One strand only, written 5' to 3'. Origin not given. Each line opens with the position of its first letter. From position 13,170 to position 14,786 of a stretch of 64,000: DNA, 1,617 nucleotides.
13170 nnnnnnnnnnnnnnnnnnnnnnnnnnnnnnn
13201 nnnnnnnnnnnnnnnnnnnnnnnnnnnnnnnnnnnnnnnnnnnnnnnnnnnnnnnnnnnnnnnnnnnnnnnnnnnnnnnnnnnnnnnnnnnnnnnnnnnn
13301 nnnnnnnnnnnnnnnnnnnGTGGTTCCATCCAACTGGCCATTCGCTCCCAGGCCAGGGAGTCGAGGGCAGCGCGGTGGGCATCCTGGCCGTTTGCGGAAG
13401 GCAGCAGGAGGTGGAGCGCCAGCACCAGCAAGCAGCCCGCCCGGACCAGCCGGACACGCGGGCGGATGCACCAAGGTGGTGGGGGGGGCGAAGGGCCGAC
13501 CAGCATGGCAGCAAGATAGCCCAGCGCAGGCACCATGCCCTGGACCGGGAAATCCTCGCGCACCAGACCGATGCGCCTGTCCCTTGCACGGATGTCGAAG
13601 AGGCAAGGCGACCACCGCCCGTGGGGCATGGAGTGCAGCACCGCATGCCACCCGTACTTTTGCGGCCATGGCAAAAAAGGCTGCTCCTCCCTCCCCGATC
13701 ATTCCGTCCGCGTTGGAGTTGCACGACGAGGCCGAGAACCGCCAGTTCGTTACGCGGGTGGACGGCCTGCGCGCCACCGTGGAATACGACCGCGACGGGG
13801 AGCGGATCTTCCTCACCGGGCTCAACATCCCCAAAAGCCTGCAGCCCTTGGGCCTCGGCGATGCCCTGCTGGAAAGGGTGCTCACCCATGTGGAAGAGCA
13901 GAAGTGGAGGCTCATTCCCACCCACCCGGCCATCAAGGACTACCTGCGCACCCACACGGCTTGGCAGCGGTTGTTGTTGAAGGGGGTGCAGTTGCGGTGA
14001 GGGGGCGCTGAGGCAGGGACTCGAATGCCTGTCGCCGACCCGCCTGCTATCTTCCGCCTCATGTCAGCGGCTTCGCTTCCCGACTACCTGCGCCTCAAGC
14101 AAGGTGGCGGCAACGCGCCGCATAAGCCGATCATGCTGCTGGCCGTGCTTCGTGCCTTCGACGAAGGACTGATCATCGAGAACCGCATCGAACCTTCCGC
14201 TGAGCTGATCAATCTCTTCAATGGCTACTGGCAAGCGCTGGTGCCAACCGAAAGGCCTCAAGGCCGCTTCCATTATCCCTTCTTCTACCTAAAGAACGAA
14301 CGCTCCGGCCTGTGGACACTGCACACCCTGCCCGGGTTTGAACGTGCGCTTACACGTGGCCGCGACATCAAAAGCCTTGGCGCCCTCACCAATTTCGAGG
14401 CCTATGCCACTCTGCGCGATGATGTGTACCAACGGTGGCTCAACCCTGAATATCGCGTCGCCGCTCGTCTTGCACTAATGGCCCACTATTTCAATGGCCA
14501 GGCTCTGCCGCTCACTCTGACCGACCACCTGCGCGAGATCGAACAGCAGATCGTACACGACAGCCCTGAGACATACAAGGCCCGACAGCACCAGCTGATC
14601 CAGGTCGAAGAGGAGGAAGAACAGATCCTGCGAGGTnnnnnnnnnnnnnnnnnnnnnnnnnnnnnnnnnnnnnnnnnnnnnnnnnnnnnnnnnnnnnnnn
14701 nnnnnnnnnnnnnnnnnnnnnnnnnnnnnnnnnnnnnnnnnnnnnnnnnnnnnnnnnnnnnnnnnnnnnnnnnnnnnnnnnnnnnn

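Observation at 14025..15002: HNH endonuclease carries an uncharacterised N-terminal domain reminiscent of modification-sensing modules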

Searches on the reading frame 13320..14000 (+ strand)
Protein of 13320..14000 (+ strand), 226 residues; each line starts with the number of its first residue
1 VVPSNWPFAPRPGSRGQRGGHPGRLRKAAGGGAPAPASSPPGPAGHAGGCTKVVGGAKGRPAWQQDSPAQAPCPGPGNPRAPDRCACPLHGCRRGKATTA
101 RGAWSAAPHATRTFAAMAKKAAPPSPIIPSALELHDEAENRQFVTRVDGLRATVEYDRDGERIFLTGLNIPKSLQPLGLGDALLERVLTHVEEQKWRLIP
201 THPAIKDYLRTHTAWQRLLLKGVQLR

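Call 3: search_protein_families(library=pfam, proteins=[window:13320-14000:+], max_evalue=0.1)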
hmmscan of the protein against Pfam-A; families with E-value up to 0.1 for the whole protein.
window:13320-14000:+ (226 aa): 1 family
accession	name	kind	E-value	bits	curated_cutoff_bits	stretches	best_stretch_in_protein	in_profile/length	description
PF14542.12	Acetyltransf_CG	-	1.5e-10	41.5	30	1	142-218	1-80/80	GCN5-related N-acetyl-transferase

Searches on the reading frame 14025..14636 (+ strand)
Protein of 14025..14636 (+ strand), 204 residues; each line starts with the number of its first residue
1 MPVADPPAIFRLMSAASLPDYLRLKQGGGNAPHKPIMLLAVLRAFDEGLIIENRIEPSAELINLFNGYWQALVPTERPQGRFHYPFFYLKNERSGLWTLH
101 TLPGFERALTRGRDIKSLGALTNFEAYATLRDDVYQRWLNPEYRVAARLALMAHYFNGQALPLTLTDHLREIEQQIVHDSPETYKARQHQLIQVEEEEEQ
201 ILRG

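Call 16: search_protein_families(library=pfam, proteins=[window:14025-14636:+], max_evalue=10)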
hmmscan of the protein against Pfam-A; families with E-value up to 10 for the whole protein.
seq(204 aa): 2 families
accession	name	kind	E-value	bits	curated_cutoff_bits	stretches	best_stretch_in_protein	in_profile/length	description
PF10339.14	Vel1p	-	0.026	14.3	23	1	121-179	53-111/202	Yeast-specific zinc responsive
PF08278.16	DnaG_DnaB_bind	-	0.039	14.7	29.1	1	140-199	60-120/124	DNA primase DnaG DnaB-binding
